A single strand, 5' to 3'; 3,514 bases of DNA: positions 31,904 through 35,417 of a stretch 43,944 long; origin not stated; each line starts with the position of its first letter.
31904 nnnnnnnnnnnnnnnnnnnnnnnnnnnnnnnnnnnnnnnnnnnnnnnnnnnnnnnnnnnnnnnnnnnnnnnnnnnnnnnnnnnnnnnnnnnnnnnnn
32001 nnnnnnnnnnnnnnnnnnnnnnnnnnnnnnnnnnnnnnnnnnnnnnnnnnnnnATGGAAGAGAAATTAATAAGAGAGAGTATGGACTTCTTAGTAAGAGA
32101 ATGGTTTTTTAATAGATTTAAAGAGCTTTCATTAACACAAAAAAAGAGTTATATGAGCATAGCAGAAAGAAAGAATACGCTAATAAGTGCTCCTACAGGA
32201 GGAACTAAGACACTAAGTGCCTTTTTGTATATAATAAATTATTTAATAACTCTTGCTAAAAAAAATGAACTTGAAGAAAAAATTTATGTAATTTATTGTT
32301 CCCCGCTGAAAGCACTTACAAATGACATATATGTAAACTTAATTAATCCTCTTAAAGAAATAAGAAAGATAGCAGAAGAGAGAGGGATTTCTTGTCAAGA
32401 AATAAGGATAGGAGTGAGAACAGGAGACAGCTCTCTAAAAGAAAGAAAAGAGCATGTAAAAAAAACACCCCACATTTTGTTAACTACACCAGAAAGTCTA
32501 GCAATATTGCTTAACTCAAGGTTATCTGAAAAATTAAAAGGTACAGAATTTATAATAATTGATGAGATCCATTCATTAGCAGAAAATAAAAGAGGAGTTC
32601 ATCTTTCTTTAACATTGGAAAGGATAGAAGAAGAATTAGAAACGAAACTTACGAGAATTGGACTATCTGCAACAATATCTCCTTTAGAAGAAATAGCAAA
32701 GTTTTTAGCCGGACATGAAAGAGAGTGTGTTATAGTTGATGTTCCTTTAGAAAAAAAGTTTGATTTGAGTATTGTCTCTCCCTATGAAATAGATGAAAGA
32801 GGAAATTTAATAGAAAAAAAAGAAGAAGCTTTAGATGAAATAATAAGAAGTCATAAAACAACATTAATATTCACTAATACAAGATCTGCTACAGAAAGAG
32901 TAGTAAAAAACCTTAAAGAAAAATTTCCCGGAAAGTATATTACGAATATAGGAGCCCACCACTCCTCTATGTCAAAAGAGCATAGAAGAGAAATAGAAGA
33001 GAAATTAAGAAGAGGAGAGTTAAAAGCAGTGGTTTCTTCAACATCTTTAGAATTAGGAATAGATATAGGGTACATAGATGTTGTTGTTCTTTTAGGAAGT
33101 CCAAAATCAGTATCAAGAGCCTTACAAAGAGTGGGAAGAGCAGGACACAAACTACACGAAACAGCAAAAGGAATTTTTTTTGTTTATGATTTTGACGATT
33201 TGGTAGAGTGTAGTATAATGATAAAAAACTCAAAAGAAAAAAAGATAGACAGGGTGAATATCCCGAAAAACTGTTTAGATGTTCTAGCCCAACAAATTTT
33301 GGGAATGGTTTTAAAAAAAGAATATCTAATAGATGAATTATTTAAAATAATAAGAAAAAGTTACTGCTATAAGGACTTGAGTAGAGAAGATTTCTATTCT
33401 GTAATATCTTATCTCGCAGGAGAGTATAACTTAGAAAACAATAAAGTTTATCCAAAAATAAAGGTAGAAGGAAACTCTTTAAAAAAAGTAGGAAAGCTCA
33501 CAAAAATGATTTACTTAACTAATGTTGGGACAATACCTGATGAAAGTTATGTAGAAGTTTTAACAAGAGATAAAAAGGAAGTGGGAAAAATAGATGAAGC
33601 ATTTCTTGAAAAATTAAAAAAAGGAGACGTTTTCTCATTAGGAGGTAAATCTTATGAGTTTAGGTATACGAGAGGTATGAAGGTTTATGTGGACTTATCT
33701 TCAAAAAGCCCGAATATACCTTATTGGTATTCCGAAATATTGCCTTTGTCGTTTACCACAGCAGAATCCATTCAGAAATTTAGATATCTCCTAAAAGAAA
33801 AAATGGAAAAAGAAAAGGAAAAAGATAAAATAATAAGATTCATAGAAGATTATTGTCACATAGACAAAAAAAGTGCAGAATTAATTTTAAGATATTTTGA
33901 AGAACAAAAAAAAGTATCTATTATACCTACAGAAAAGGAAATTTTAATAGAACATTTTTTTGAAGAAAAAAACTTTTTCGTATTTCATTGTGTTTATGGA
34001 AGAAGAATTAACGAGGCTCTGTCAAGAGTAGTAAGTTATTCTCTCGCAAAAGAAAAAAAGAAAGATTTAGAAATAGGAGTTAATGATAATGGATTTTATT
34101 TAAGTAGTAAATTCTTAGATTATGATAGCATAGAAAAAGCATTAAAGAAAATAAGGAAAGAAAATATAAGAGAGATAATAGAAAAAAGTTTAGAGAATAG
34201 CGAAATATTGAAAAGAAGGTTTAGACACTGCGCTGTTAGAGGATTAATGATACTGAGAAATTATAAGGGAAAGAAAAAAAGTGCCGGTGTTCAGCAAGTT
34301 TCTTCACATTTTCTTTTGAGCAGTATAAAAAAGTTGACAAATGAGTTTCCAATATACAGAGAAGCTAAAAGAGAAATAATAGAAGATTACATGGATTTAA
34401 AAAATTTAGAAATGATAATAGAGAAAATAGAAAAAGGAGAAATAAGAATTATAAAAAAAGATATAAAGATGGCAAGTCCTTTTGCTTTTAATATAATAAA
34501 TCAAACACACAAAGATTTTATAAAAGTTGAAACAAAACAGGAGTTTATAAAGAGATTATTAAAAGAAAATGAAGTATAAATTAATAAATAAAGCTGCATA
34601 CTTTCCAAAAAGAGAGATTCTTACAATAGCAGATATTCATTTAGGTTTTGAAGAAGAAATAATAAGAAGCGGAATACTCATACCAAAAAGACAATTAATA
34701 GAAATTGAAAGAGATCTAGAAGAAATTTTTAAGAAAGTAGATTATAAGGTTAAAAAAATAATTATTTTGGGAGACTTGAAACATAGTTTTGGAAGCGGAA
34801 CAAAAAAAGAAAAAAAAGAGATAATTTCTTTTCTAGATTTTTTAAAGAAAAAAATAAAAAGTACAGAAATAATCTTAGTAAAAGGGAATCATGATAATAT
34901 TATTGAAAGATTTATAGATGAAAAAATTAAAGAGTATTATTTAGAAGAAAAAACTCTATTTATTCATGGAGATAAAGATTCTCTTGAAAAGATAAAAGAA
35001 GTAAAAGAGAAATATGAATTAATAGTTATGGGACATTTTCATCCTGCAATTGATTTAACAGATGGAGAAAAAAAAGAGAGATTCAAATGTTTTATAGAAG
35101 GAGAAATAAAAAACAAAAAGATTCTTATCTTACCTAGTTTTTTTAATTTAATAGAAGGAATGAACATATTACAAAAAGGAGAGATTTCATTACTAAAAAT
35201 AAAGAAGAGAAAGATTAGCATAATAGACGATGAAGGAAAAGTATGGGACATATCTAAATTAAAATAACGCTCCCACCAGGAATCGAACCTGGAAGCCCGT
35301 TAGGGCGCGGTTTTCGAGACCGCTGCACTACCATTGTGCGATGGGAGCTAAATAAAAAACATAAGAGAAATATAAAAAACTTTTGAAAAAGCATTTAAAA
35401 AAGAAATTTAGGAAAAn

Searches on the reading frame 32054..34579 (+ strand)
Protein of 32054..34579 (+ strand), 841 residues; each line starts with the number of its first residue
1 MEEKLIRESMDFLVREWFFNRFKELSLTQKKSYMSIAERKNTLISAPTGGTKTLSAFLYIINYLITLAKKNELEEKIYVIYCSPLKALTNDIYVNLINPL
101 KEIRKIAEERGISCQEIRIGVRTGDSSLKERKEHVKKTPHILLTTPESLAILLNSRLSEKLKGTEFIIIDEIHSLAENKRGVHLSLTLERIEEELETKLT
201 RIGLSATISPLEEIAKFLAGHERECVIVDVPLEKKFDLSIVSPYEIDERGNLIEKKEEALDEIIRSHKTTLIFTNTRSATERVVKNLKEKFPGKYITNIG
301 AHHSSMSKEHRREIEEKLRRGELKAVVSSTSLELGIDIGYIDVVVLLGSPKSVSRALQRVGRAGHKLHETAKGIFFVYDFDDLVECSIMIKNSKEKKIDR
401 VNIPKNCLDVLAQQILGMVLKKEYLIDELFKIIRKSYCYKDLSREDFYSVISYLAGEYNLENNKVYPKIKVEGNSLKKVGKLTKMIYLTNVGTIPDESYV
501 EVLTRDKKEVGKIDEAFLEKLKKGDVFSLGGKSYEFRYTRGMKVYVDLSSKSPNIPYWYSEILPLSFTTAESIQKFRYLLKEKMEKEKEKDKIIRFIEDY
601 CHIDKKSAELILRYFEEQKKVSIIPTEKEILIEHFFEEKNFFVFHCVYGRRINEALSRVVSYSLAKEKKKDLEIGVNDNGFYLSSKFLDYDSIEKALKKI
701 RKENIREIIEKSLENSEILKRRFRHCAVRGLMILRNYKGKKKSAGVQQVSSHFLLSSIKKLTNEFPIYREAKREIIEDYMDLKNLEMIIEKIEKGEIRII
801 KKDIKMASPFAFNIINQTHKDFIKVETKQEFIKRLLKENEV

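Call 28: search_protein_families(library=pfam, proteins=[window:32054-34579:+], max_evalue=0.001)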
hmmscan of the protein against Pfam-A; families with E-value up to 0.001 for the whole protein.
window:32054-34579:+ (841 aa): 6 families
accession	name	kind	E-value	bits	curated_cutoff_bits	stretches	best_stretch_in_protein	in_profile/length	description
PF08494.16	DEAD_assoc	-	1.4e-57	195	23.5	1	624-811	1-191/191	DEAD/H associated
PF19306.5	WH_Lhr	-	1.4e-37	129.1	27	1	394-554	4-166/168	Large helicase-related protein, winged helix domain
PF00270.35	DEAD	-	2.8e-28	99.2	26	1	29-212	4-165/167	DEAD/DEAH box helicase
PF00271.37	Helicase_C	-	6.5e-20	71.9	23.5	1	256-364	2-107/110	Helicase conserved C-terminal domain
PF04851.21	ResIII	-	5.1e-08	33.4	22.5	1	37-208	21-162/164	Type III restriction enzyme, res subunit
PF22590.2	Cas3-like_C_2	-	2.7e-06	28.1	27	1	268-363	3-101/106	CRISPR-associated nuclease/helicase Cas3, C-terminal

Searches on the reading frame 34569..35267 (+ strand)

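Call 28: search_protein_families(library=pfam, proteins=[window:34569-35267:+], max_evalue=0.001)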
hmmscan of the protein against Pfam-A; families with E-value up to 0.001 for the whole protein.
window:34569-35267:+ (232 aa): 2 families
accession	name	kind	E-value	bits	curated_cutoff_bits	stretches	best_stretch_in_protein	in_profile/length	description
PF00149.33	Metallophos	-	4.7e-10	40.7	21.5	1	17-160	3-159/191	Calcineurin-like phosphoesterase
PF12850.12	Metallophos_2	-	1.4e-07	32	27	1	17-160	3-119/154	Calcineurin-like phosphoesterase superfamily domain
